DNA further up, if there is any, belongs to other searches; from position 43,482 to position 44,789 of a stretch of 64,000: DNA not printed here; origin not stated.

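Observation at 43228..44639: Split, order-inverted HipA-like kinase module with no HipB partner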

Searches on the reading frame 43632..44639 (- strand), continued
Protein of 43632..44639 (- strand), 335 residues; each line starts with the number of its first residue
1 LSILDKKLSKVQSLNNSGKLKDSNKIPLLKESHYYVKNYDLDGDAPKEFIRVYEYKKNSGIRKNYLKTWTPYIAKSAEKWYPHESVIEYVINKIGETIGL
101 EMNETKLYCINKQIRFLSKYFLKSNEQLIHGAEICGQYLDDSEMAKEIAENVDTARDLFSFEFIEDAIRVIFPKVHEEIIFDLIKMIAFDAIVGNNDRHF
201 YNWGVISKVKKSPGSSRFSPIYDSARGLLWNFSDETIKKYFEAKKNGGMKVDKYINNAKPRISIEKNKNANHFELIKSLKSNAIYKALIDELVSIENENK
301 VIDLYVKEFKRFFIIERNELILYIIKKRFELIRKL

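Call 50: search_protein_families(library=pfam, alignment_id=A5, max_evalue=0.00001)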
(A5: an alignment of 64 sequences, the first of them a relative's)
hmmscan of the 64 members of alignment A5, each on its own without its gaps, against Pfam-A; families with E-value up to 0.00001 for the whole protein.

A. member 1, L001:3368-3694:- (108 aa): 0 families

B. families by the number of members that match (of 64 scanned): 92 families (the first 25 are shown)
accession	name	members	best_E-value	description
PF23653.1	DUF7149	3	2.9e-92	Domain of unknown function (DUF7149)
PF25120.1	DUF7814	3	9.3e-92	Domain of unknown function (DUF7814)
PF07669.17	Eco57I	3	1e-45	Eco57I restriction-modification methylase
PF12950.13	TaqI_C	3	3.3e-17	TaqI-like C-terminal specificity domain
PF20473.4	MmeI_Mtase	3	4.2e-12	MmeI, DNA-methyltransferase domain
PF02463.25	SMC_N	3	1.2e-09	RecF/RecN/SMC N terminal domain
PF01963.22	TraB_PrgY_gumN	2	2.1e-62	TraB/PrgY/gumN family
PF02602.20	HEM4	2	7.5e-38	Uroporphyrinogen-III synthase HemD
PF13087.12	AAA_12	2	3.5e-34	AAA domain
PF13086.12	AAA_11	2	7e-33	AAA domain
PF00005.33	ABC_tran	2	8.4e-32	ABC transporter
PF13175.12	AAA_15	2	1.4e-20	AAA ATPase domain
PF14279.12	HNH_5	2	2.1e-17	HNH endonuclease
PF01844.29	HNH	2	1.6e-15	HNH endonuclease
PF04851.21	ResIII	2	5.5e-15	Type III restriction enzyme, res subunit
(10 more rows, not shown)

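Call 51: search_protein_families(library=padloc, alignment_id=A5, max_evalue=1e-10)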
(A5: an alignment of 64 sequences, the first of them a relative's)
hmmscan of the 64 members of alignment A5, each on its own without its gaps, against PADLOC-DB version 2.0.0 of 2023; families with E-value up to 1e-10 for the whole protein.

A. member 1, L001:3368-3694:- (108 aa): 0 families

B. families by the number of members that match (of 64 scanned): 174 families (the first 25 are shown)
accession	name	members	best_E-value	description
PDLC03612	REase_MTase_IIG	3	8.9e-294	Type IIG restriction enzyme-methyltransferase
PDLC03596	REase_MTase_IIG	3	4.8e-118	Type IIG restriction enzyme-methyltransferase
PDLC03601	REase_MTase_IIG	3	2.9e-79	Type IIG restriction enzyme-methyltransferase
PDLC03609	REase_MTase_IIG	3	3.6e-66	Type IIG restriction enzyme-methyltransferase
PDLC03604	REase_MTase_IIG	3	9.9e-52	Type IIG restriction enzyme-methyltransferase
PDLC02643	DrmMI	3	1e-39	DrmMI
PDLC03629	REase_MTase_IIG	3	4.6e-34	Type IIG restriction enzyme-methyltransferase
PDLC03335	MTase_II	3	3.7e-33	Type II methyltransferase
PDLC02638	DrmMI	3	1.1e-23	DrmMI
PDLC03348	MTase_II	3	1.8e-21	Type II methyltransferase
PDLC02529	PglX|PglXI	3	2e-21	PglX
PDLC03622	REase_MTase_IIG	3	2e-21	Type IIG restriction enzyme-methyltransferase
PDLC02521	PglX|PglXI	3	2.6e-21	PglX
PDLC03600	REase_MTase_IIG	3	2.4e-19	Type IIG restriction enzyme-methyltransferase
PDLC02644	DrmMI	3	1.9e-18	DrmMI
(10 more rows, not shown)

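Call 53: search_protein_families(library=padloc, alignment_id=A6, max_evalue=1e-10)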
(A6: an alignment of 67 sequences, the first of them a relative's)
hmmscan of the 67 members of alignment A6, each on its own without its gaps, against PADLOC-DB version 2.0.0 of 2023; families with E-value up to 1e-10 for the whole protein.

A. member 1, L001:5458-6003:- (181 aa): 0 families

B. families by the number of members that match (of 67 scanned): 26 families (the first 25 are shown)
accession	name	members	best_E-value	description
PDLC03920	MkoA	2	4.6e-43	-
PDLC03924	MkoC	2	7e-31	-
PDLC03921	MkoA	2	9.8e-27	-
PDLC03048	REase_I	1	9.1e-300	Type I restriction enzyme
PDLC00745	Effector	1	6.5e-90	Endonuclease (NucC)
PDLC03045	REase_I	1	8.6e-66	Type I restriction enzyme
PDLC03046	REase_I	1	1e-64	Type I restriction enzyme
PDLC03040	REase_I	1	1.6e-58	Type I restriction enzyme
PDLC01051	NucC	1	2e-54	NucC nuclease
PDLC04990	PDC-S31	1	1.6e-51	-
PDLC03043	REase_I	1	2e-48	Type I restriction enzyme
PDLC03044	REase_I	1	3e-48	Type I restriction enzyme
PDLC04994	PDC-S31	1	5.8e-46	-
PDLC02335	AbiLi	1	6.6e-35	AbiLi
PDLC04991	PDC-S31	1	7.4e-35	-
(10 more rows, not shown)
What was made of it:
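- Some immediate neighbours are type IIG or type I restriction-modification genes, Mokosh, NucC, AbiLi or PDC-S31/S37 (calls 51, 53).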

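Call 55: predict_structure(alignment_id=A4)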
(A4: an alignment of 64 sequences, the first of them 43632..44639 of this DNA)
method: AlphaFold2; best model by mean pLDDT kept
length: 335 residues; sequences in the alignment: 64
mean_pLDDT: 90.9   pTM: 0.90
mean pLDDT of the five models: 90.9, 90.9, 89.8, 86.3, 85.6
residues with pLDDT >= 90: 238; 70-90: 81; 50-70: 14; < 50: 2
segments of 3 or more residues with pLDDT < 50: none
pLDDT, mean of each block of 10 residues (from residue 1): 67 91 94 87 76 88 90 88 93 95 92 91 87 93 90 91 97 94 96 88 85 76 80 96 95 94 93 97 98 98 98 98 98 98
secondary structure, 60 per line:
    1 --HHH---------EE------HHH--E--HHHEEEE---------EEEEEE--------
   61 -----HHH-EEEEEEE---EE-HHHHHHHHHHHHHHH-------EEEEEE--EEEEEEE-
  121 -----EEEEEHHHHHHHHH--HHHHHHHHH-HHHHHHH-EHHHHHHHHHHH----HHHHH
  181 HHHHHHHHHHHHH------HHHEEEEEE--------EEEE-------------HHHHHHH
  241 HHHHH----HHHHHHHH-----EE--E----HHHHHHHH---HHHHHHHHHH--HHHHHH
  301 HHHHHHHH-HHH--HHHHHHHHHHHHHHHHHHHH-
elements in order: E34-37 E47-52 E70-76 H83-97 E105-110 E113-119 E126-130 H131-139 H142-150 H152-158 H161-171 H176-193 E203-208 E217-220 H234-245 H250-257 H272-279 H283-292 H295-308 H315-334
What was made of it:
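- On HipA-superfamily kinase (Pfam HipA_C PF07804): The model has beta 34-37, a loop, beta 47-52, beta 70-76 (K75) and helix 83-97 (E84, E88) (call 55).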

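Call 59: fold_search(model_id=the predicted structure, library=pdb)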
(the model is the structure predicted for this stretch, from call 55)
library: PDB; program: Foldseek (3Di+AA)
matches with E <= 10: 1279; with E <= 0.001: 43
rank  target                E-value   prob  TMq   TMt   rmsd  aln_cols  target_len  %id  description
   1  3akl_A                5.6e-10  1.00  0.65  0.77   3.6       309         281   17  Crystal structure of A Helicobacter pylori proinflammatory kinase CtkA (released 2010-12-01)
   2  3akk_B                6.9e-10  1.00  0.62  0.71   4.3       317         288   18  Crystal structure of A Helicobacter pylori proinflammatory kinase CtkA (released 2010-12-01)
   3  3akk_A                9.4e-10  1.00  0.68  0.76   3.5       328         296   17  Crystal structure of A Helicobacter pylori proinflammatory kinase CtkA (released 2010-12-01)
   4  3akj_A                1.2e-09  1.00  0.62  0.74   3.3       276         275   18  Crystal structure of A Helicobacter pylori proinflammatory kinase CtkA (released 2010-12-01)
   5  3akk_C                1.4e-09  1.00  0.66  0.77   3.6       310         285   17  Crystal structure of A Helicobacter pylori proinflammatory kinase CtkA (released 2010-12-01)
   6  3akl_C                2.6e-09  1.00  0.63  0.74   4.3       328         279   16  Crystal structure of A Helicobacter pylori proinflammatory kinase CtkA (released 2010-12-01)
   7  3akk_D                6.0e-09  1.00  0.67  0.77   3.6       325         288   17  Crystal structure of A Helicobacter pylori proinflammatory kinase CtkA (released 2010-12-01)
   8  7vkc                  7.7e-07  1.00  0.54  0.57   5.8       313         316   20  Crystal structure of a bacterial Ser/Thr kinase (released 2022-06-29)
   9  7wcf                  1.4e-06  1.00  0.54  0.57   7.9       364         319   19  Crystal structure of the kinase with AMP-PNP (released 2022-06-29)
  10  8ezs_B                2.2e-06  1.00  0.50  0.60   6.1       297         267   22  Crystal structure of the HipS(Lp)-HipT(Lp) complex from Legionella pneumophila, Sel-met protein (released 2023-09-27)
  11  8ezr_B                2.3e-06  1.00  0.48  0.58   6.1       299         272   23  Crystal structure of the HipS(Lp)-HipT(Lp) complex from Legionella pneumophila, native protein (released 2023-09-27)
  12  3dnt_A                3.6e-06  1.00  0.47  0.39   6.5       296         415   14  structures of MDT proteins (released 2009-01-27)
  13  7ab5_C                3.6e-06  1.00  0.46  0.46   8.5       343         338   14  Crystal structure of the Escherichia coli toxin-antitoxin system HipBST (HipT D233Q) (released 2022-01-12)
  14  7vkb_A                3.8e-06  1.00  0.49  0.62   4.9       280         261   21  Crystal structure of the a bacterial kinase complex (released 2022-06-29)
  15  4pu5                  4.7e-06  1.00  0.54  0.43   5.2       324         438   11  Shewanella oneidensis Toxin Antitoxin System Toxin Protein HipA Bound with AMPPNP and Mg (released 2014-08-06)
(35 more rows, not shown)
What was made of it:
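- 43632..44639 (-): Gene for a 335-aa HipA-superfamily Ser/Thr kinase core with no N-subdomain 1 (HipJ/HipI-like, CtkA-like). Key residues: Gly-rich loop L41-D-G-D-A-P-K47; candidate ATP lysine K75; helix-C E84/E88; catalytic loop G194-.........203 (D197, N202); Mg-binding D223 in YDSARG. AF2 pLDDT 90.9; best PDB matches are CtkA (TM 0.77), then HipT and HipA (calls 55, 59).
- On HipA-superfamily kinase (Pfam HipA_C PF07804): Foldseek probability is 1.00 to CtkA (TM 0.77), HipT from Legionella pneumophila and E. coli, and HipA (calls 55, 59).
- Closest known: HipBST tripartite toxin-antitoxin system. Same: The kinase model matches HipT (call 59).
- Closest known: CtkA. Different: CtkA is described as a secreted proinflammatory kinase (PDB title, call 59).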

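Call 76: find_related_loci(query=A1, collection=viral_contigs, flank=6000)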
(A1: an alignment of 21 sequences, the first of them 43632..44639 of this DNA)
Query A1 (335 aa) in viral_contigs; peptide patterns used: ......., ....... (x = any residue, [..] = any of these).
13 stretches matched a pattern; 2 encode a relative of the query (tblastn E <= 1e-3); 2 distinct loci.
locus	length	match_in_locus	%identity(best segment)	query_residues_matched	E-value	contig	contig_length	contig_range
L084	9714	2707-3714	42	1-335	5e-78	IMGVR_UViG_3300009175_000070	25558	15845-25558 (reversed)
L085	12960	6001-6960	41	15-335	3e-71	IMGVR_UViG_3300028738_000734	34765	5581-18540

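Call 77: search_protein_families(library=phrogs, proteins=[window:43632-44639:-], max_evalue=0.001)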
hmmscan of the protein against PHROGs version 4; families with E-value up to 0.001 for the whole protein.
window:43632-44639:- (335 aa): 2 families
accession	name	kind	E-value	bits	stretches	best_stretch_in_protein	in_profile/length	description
phrog_8728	-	unknown function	5.6e-12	46.3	1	98-284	61-253/307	-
phrog_26212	-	unknown function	6.5e-06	25.9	1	67-262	41-235/547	-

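Call 80: search_protein_families(library=phrogs, proteins=[L084:654-2591:+, L084:3731-4123:+, L084:4450-4989:+, L084:5387-6751:+, L084:6754-7761:+, L084:7761-8546:+, L084:8553-9059:+, L084:9076-9522:+, L085:1507-3912:+, L085:4078-4671:+], max_evalue=0.00001)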
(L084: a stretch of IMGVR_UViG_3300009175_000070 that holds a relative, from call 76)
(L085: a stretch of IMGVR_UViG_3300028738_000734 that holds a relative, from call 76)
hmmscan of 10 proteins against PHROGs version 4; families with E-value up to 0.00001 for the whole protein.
L084:654-2591:+ (646 aa): 0 families

L084:3731-4123:+ (131 aa): 1 family
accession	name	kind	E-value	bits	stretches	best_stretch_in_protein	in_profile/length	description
phrog_8026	-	unknown function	1.2e-08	35.8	1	30-120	15-107/246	-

L084:4450-4989:+ (180 aa): 1 family
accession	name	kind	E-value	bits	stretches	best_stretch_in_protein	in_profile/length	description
phrog_10276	-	DNA, RNA and nucleotide metabolism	2e-32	113.3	1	51-179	23-152/153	DNA repair protein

L084:5387-6751:+ (455 aa): 0 families

L084:6754-7761:+ (336 aa): 1 family
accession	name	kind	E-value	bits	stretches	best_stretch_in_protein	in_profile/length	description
phrog_27760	-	unknown function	4.3e-07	30.5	1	7-272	14-261/320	-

L084:7761-8546:+ (262 aa): 0 families

L084:8553-9059:+ (169 aa): 0 families

L084:9076-9522:+ (149 aa): 0 families

L085:1507-3912:+ (802 aa): 0 families

L085:4078-4671:+ (198 aa): 1 family
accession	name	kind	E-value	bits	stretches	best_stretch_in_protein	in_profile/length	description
phrog_3598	-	integration and excision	3.2e-07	30.6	1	49-141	18-110/316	transposase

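Call 83: search_dna_similar(query=window:43632-44639:-, collection=plasmids, mode=protein, max_evalue=1e-8, max_rows=15)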
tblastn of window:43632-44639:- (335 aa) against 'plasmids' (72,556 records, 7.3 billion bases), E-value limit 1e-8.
No match.
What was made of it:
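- Tried and rejected: Plasmid collection: no kinase match (call 83).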

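Call 84: search_dna_similar(query=window:43632-44639:-, collection=phages, mode=protein, max_evalue=0.000001, max_rows=15)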
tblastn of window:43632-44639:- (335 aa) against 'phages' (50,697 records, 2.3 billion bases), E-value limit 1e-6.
Records with a match: 1; places in all: 1; records where one place covers at least 80% of the query: 0.
Best place of each record, by identity: <60% 1.
By first word of the organism name: Clostridioides 1.
By host as written in the record: Clostridioides difficile CD500-12 1.
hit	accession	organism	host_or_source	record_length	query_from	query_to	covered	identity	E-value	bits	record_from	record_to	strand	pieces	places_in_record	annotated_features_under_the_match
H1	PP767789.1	Clostridioides phage phiCDKH02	Clostridioides difficile CD500-12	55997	71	305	70%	25.0%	1e-8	62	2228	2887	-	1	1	HipA domain-containing protein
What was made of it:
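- Tried and rejected: Phage collection: only one distant hipIN-type hit (call 84).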

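Call 85: get_annotated_region(hit=H1, flank=3000)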
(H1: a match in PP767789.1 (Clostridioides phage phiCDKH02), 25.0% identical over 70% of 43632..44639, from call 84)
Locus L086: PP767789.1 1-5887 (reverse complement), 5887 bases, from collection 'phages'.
description: Clostridioides phage phiCDKH02, complete genome.
organism: Clostridioides phage phiCDKH02 (NCBI taxid 3145026)
taxonomy: Viruses
host: Clostridioides difficile CD500-12; source: clinical sample; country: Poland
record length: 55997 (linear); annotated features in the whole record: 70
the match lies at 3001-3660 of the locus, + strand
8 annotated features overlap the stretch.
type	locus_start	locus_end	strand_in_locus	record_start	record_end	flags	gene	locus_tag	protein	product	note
CDS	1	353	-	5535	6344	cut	-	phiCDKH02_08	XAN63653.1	antirepressor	-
CDS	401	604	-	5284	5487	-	-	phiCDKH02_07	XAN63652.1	helix-turn-helix domain-containing protein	-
CDS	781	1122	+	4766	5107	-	-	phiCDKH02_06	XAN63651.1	XRE family transcriptional regulator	-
CDS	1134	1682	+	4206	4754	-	-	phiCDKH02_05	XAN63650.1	helix-turn-helix transcriptional regulator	-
CDS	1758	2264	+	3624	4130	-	-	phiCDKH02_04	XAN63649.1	ImmA/IrrE family metallo-endopeptidase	-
CDS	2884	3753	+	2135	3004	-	-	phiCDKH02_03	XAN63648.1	HipA domain-containing protein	-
CDS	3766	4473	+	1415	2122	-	-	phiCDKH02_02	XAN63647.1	HIRAN domain-containing protein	-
CDS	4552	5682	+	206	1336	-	-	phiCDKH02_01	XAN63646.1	site-specific integrase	-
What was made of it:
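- Some relatives are embedded next to restriction-modification, Mokosh or NucC genes, and the HIRAN version sits next to the integrase and ImmA/IrrE gene of a phage (calls 51, 53, 85).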

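Call 86: search_protein_families(library=padloc, proteins=[L086:2884-3750:+, L086:3766-4470:+], max_evalue=0.00001)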
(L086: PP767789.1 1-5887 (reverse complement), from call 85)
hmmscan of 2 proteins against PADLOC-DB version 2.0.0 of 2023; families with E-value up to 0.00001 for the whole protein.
L086:2884-3750:+ (289 aa): 8 families
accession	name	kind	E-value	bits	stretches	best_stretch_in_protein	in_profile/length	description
PDLC04339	PDC-M03A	-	5.5e-140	463.8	1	1-288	1-289/293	-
PDLC04340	PDC-M03A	-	5.4e-67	224.2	1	2-287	3-276/280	-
PDLC04344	PDC-M03A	-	1.9e-39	133.9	1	19-280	22-295/305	-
PDLC04342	PDC-M03A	-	7.2e-37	125.5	1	18-202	20-218/299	-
PDLC04345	PDC-M03A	-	1.8e-32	110.8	1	19-273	19-288/302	-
PDLC04343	PDC-M03A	-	2.4e-25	87.3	1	19-284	92-367/370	-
PDLC04341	PDC-M03A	-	1.2e-15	55.7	1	32-115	29-111/294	-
PDLC04338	PDC-M03A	-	2.5e-12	44.5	1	44-265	153-386/428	-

L086:3766-4470:+ (235 aa): 6 families
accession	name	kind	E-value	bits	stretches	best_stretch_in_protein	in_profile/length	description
PDLC04349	PDC-M03B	-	1.3e-109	363.3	1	1-229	1-229/232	-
PDLC04352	PDC-M03B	-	9.8e-60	200.2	1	8-229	6-228/250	-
PDLC04348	PDC-M03B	-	4.6e-46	155.5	1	9-218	6-216/248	-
PDLC04347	PDC-M03B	-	2.8e-43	146.3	1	9-216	6-212/245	-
PDLC04351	PDC-M03B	-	1.4e-29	101.5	1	8-219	6-218/255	-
PDLC04346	PDC-M03B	-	9e-15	53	1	52-218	3-172/262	-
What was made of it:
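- The HIRAN-containing version sits beside the integrase and the ImmA/IrrE gene of the C. difficile phage phiCDKH02, and it is a full-length PDC-M03 match (calls 85, 86).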
